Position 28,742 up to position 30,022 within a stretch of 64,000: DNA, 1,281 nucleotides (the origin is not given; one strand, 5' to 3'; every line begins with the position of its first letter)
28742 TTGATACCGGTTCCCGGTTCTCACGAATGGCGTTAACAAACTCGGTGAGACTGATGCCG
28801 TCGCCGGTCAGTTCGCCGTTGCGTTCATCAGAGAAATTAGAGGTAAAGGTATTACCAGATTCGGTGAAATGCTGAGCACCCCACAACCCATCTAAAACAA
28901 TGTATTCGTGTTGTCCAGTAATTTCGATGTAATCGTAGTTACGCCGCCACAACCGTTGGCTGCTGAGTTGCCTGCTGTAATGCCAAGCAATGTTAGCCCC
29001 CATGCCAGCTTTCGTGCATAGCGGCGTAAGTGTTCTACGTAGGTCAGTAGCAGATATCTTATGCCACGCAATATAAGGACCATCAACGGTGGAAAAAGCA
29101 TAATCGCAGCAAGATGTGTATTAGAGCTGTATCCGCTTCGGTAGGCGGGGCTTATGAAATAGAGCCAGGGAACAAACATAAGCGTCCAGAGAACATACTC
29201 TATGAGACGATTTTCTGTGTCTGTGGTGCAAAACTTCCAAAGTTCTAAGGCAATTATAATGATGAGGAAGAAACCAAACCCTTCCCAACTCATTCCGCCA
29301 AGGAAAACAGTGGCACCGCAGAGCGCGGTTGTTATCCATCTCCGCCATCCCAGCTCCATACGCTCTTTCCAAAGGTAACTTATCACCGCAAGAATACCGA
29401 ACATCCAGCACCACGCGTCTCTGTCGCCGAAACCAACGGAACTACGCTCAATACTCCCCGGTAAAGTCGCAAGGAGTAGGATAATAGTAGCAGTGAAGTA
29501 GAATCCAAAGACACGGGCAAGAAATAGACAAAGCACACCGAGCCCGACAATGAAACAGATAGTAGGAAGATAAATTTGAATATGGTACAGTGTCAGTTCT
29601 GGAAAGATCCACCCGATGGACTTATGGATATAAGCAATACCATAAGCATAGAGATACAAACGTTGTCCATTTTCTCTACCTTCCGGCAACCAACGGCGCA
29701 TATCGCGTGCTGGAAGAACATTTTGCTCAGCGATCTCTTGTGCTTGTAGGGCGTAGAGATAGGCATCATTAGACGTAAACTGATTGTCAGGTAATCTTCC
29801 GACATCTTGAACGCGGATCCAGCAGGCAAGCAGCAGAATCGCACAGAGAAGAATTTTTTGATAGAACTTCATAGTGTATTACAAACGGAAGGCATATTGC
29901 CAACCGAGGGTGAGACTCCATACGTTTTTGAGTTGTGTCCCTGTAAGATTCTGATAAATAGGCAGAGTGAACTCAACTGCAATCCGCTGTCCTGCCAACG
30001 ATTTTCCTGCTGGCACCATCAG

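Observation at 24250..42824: Tandemly triplicated cassette of small Cys/Gly-rich secreted protein, cytoplasmic WD40 and FtsX/MacB permease downstream of a sigma-54 activator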

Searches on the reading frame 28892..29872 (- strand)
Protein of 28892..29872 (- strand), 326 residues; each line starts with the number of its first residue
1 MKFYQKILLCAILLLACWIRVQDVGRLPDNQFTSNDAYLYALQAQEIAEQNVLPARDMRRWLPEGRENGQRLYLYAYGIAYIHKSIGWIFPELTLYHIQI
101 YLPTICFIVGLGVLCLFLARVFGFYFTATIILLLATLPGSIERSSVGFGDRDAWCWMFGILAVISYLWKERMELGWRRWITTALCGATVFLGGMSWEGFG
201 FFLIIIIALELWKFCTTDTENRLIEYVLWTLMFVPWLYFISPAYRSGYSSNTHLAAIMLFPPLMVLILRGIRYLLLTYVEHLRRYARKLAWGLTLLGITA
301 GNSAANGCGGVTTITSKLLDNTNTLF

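Call 4: search_protein_families(library=pfam, proteins=[window:28892-29872:-], max_evalue=0.01)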
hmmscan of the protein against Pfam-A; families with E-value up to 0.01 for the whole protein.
window:28892-29872:- (326 aa): 0 families

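Call 12: search_protein_families(library=ncbifam, proteins=[window:28892-29872:-], max_evalue=0.1)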
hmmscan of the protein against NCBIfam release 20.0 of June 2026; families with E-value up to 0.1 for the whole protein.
window:28892-29872:- (326 aa): 1 family
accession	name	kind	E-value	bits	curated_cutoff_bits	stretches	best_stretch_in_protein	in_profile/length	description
TIGR04154.1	archaeo_STT3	subfamily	6.5e-08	31.4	450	1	7-300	2-313/831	oligosaccharyl transferase, archaeosortase A system-associated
